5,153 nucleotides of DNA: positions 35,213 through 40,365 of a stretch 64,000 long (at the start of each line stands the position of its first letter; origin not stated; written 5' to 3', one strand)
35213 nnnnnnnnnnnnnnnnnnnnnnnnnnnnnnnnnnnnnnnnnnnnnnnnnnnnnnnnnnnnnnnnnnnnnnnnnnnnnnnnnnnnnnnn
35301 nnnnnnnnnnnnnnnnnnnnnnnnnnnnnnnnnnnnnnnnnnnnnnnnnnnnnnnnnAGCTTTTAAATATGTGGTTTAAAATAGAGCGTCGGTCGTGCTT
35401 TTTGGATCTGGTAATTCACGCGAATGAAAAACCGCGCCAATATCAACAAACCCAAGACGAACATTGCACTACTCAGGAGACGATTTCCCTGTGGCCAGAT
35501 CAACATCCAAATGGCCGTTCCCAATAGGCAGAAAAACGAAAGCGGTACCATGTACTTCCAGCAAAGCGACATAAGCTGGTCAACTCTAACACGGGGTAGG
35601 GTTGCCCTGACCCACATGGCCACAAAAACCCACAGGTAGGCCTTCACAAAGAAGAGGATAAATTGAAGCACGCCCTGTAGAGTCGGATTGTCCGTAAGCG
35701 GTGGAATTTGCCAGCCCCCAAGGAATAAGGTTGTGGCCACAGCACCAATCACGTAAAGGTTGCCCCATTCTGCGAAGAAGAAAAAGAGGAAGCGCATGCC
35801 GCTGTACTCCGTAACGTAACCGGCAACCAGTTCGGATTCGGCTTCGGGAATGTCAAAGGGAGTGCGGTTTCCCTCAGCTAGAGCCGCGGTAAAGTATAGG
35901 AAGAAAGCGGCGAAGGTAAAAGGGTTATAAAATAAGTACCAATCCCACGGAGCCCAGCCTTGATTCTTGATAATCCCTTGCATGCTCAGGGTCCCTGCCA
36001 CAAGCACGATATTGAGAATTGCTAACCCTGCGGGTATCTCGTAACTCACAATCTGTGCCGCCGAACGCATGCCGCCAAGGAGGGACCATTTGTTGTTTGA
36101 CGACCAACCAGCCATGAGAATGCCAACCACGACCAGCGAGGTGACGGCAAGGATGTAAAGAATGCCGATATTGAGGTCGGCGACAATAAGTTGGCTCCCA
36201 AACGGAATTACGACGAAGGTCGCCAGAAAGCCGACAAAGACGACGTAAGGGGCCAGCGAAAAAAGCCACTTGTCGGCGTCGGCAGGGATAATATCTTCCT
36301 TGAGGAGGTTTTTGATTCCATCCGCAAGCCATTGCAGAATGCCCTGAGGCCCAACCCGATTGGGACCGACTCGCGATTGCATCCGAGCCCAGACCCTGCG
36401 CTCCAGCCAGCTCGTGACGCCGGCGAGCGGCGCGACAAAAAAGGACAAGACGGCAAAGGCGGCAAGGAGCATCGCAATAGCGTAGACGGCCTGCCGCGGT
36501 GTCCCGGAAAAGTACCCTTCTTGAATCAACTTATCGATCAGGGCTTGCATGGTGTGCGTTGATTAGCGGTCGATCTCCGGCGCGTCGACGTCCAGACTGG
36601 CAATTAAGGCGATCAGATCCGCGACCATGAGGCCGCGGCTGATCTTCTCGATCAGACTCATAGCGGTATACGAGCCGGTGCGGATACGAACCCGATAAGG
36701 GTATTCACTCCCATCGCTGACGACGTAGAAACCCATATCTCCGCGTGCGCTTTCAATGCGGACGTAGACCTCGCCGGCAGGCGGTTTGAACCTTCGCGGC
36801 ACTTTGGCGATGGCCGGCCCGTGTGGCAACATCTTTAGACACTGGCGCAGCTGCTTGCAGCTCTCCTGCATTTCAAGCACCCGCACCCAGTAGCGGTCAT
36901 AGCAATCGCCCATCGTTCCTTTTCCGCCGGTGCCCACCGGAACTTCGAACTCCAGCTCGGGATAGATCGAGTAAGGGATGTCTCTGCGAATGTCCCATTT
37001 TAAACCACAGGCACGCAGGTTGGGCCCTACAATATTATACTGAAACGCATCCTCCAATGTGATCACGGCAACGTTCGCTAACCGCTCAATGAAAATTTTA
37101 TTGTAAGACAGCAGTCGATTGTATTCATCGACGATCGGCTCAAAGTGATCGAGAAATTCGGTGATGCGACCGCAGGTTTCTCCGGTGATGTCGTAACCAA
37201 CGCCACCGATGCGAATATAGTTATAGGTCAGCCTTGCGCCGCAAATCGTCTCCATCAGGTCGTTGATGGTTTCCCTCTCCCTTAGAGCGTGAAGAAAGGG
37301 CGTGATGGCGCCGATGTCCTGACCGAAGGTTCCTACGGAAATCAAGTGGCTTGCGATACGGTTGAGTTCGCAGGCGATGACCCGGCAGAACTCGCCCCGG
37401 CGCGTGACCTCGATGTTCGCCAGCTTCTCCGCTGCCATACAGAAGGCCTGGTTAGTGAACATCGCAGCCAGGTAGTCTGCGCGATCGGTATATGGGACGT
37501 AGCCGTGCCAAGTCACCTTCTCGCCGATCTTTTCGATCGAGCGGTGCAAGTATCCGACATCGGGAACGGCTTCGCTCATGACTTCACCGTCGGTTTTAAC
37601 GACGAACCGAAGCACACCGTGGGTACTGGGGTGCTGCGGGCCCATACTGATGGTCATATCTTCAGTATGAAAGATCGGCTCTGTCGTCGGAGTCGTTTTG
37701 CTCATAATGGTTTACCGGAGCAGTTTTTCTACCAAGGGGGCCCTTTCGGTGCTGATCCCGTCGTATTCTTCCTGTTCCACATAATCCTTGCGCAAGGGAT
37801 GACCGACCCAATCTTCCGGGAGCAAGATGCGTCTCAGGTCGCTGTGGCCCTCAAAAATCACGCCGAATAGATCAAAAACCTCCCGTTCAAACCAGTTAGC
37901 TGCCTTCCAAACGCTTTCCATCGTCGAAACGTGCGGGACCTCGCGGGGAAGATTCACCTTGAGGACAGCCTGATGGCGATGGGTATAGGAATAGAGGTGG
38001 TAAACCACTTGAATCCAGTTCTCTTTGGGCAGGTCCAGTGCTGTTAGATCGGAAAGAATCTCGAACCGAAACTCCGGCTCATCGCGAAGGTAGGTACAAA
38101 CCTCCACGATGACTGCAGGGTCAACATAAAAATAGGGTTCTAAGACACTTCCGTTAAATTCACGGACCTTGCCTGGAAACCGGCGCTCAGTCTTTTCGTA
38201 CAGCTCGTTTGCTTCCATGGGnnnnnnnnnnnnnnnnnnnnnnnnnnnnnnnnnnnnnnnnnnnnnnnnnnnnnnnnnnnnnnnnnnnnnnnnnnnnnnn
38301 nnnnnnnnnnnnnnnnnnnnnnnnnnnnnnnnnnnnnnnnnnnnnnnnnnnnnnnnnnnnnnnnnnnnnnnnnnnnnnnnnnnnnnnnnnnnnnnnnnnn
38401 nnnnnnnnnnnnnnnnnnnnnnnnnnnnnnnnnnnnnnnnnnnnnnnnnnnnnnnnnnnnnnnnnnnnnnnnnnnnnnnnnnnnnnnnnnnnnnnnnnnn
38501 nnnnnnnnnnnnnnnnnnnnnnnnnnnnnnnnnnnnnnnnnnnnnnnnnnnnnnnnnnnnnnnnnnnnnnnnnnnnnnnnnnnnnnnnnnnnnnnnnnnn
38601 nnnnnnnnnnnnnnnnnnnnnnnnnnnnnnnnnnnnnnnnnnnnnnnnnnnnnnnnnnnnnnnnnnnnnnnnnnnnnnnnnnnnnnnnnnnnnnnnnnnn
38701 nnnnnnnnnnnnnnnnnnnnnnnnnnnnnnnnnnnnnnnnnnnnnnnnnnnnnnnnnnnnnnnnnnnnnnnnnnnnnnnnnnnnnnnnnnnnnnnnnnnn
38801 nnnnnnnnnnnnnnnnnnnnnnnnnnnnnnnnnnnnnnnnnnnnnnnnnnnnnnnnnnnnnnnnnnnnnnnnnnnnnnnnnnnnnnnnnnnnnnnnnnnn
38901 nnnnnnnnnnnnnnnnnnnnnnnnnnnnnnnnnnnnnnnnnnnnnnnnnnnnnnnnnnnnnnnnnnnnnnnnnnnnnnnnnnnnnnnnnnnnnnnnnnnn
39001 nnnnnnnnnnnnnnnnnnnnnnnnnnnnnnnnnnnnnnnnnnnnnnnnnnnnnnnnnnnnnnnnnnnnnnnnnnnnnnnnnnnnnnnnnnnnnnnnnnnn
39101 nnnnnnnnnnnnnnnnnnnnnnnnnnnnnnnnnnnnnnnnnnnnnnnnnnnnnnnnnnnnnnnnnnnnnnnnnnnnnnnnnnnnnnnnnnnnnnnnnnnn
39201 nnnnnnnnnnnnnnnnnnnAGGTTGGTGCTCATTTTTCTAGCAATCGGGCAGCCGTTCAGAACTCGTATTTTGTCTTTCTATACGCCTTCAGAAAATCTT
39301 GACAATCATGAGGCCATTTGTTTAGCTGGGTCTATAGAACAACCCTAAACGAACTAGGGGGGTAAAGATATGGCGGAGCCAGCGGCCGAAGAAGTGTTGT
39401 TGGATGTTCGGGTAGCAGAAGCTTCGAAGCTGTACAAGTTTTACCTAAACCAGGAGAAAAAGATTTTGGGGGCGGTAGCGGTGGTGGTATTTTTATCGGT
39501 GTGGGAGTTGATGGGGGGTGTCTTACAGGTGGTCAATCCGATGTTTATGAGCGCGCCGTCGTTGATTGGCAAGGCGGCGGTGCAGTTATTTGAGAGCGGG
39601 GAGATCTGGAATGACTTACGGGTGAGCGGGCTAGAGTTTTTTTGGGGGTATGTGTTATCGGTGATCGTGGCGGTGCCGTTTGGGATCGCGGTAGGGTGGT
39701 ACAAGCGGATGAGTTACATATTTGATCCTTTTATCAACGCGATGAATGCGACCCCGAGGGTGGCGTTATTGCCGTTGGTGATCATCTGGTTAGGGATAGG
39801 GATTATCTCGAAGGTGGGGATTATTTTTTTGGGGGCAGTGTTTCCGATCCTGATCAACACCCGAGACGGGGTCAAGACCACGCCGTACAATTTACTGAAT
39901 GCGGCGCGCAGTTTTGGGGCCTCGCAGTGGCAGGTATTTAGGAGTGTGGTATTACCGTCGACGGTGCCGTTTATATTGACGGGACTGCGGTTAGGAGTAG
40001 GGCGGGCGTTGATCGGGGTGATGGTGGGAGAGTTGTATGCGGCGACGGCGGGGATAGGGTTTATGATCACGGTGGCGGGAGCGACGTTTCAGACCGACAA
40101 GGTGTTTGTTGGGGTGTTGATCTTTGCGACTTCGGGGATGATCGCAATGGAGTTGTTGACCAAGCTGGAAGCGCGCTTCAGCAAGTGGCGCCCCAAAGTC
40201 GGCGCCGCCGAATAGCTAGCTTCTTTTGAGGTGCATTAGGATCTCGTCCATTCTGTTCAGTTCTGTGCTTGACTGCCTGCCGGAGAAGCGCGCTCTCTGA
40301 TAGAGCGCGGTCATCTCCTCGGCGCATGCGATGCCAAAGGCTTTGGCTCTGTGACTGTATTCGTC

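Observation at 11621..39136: Two complex I operons with complementary subunit content: operon 1 lacks nuoB and nuoI, operon 2 lacks nuoEFG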

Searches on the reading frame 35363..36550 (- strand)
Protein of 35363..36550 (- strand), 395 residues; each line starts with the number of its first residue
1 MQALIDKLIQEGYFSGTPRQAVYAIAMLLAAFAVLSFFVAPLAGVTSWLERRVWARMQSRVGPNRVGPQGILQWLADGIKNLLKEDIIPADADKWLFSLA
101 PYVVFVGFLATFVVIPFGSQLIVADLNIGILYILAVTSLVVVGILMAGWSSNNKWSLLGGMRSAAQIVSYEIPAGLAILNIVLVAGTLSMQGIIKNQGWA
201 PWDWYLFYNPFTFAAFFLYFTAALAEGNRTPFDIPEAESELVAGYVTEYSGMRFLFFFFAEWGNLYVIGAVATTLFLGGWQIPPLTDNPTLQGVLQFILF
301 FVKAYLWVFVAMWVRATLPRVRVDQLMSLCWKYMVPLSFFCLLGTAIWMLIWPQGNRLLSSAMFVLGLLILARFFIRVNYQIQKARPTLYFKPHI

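Call 4: search_protein_families(library=pfam, proteins=[window:35363-36550:-])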
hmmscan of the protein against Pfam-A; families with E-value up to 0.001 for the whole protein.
window:35363-36550:- (395 aa): 1 family
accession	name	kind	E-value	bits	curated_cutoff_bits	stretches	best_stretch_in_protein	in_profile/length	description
PF00146.26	NADHdh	-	4.5e-117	391.1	27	1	32-345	4-297/298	NADH dehydrogenase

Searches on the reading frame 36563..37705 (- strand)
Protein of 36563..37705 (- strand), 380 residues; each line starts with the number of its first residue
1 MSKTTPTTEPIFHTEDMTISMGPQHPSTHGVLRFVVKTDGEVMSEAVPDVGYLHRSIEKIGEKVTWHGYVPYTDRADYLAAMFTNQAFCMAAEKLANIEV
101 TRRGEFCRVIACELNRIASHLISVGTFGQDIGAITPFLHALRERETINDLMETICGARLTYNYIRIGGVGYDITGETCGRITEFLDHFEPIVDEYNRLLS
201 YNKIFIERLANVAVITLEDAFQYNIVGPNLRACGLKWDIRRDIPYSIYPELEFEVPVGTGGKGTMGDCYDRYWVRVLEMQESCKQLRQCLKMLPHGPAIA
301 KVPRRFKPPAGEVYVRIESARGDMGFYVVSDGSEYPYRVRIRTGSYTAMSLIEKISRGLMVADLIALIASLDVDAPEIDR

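Call 4: search_protein_families(library=pfam, proteins=[window:36563-37705:-])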
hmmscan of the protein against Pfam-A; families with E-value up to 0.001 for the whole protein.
window:36563-37705:- (380 aa): 1 family
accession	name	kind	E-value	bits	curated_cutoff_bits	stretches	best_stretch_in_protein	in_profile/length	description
PF00346.24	Complex1_49kDa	-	6.8e-88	294.7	24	2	130-303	1-169/271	Respiratory-chain NADH dehydrogenase, 49 Kd subunit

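Call 36: search_solved_structures(query=window:36563-37705:-, max_evalue=1e-20)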
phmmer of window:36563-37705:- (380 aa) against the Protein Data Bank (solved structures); distinct sequences matched with E-value up to 1e-20: 54.
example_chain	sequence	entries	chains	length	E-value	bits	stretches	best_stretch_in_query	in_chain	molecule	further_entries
6hum_H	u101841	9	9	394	3.9e-95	322.3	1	13-298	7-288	NAD(P)H-quinone oxidoreductase subunit H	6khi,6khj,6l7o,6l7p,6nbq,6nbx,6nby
2fug_4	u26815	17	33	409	9.2e-91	308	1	11-310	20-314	NADH-quinone oxidoreductase chain 4 | NADH-QUINONE OXIDOREDUCTASE SUBUNIT 4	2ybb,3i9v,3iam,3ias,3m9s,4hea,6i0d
8ba0_D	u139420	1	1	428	2.9e-89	303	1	3-310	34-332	Complex I-49kD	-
8b9z_D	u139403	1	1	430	3e-89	303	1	3-310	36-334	Complex I-49kD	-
8esw_S2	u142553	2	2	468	4.4e-89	302.5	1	3-310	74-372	Complex I-49kD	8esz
8qby_D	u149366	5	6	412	7.5e-89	301.7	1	16-309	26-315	NADH-quinone oxidoreductase subunit D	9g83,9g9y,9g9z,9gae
7arc_D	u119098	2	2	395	1e-88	301.2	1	15-310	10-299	ND7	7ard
7zm7_C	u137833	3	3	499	8.1e-88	298.3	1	17-309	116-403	NADH-ubiquinone oxidoreductase 49 kDa subunit-like protein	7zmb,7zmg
7a23_G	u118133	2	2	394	1.7e-87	297.2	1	15-310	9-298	Nad7m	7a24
8bpx_D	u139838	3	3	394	1.8e-87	297.1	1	15-310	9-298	NADH dehydrogenase [ubiquinone] iron-sulfur protein 2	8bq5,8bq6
7aqr_D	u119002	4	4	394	4.5e-87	295.8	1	15-310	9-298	NADH dehydrogenase subunit 7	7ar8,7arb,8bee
6g2j_D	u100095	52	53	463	9.5e-87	294.8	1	16-319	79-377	NADH dehydrogenase [ubiquinone] iron-sulfur protein 2, mitochondrial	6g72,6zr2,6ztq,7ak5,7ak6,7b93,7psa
7ar7_D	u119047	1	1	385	1.1e-86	294.6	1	17-310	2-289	NADH dehydrogenase [ubiquinone] iron-sulfur protein 2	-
5lnk_4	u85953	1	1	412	3.3e-86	293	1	15-319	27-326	Mitochondrial complex I, 49 kDa subunit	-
7v2c_Q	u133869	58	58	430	4e-86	292.7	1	15-319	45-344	NADH dehydrogenase [ubiquinone] iron-sulfur protein 2, mitochondrial | Complex I-49kD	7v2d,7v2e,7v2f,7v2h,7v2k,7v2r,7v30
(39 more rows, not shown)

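Call 81: search_protein_families(library=ncbifam, proteins=[window:36563-37705:-], max_evalue=1e-10)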
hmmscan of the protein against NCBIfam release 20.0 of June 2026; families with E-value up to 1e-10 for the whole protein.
window:36563-37705:- (380 aa): 7 families
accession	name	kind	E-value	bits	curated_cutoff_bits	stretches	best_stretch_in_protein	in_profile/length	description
NF008974.0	PRK12322.1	equivalog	5e-136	453.5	522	1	13-379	3-365/366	NADH-quinone oxidoreductase subunit D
NF004739.1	PRK06075.1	equivalog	1.4e-130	435.5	360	2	17-301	1-280/384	NADH-quinone oxidoreductase subunit D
TIGR01962.1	NuoD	equivalog_domain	4.4e-130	434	459.35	2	16-304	2-285/386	NADH dehydrogenase (quinone) subunit D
NF009808.0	PRK13292.1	equivalog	9.5e-116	387.5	1156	2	14-300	405-686/791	NADH-quinone oxidoreductase subunit B/C/D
NF008728.0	PRK11742.1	equivalog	2.5e-109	366.3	840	2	15-303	213-496/598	NADH-quinone oxidoreductase subunit C/D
NF005649.0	PRK07415.1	equivalog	1.4e-107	360.1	583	2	13-298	7-288/394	NAD(P)H-quinone oxidoreductase subunit H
NF040602.1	F420_dehyd_FpoD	exception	4.8e-98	328.6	600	1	14-380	5-372/372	F420H2 dehydrogenase subunit FpoD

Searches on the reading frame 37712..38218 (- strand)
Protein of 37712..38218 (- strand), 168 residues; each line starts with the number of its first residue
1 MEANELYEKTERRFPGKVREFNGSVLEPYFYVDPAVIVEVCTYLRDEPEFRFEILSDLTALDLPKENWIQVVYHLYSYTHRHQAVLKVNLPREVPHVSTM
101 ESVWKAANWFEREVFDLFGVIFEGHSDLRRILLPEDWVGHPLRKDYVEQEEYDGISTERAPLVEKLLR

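Call 4: search_protein_families(library=pfam, proteins=[window:37712-38218:-])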
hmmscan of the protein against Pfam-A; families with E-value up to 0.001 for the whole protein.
window:37712-38218:- (168 aa): 1 family
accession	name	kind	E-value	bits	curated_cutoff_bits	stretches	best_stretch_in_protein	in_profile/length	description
PF00329.25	Complex1_30kDa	-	8e-45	152.8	22.5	1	31-150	2-122/124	Respiratory-chain NADH dehydrogenase, 30 Kd subunit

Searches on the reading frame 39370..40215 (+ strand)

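Call 61: search_protein_families(library=pfam, proteins=[window:39370-40215:+])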
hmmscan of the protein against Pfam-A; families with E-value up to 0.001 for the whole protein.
window:39370-40215:+ (281 aa): 1 family
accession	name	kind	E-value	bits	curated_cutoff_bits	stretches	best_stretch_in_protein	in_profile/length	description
PF00528.27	BPD_transp_1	-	5.2e-28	98.5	26.4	1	101-271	1-183/184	Binding-protein-dependent transport system inner membrane component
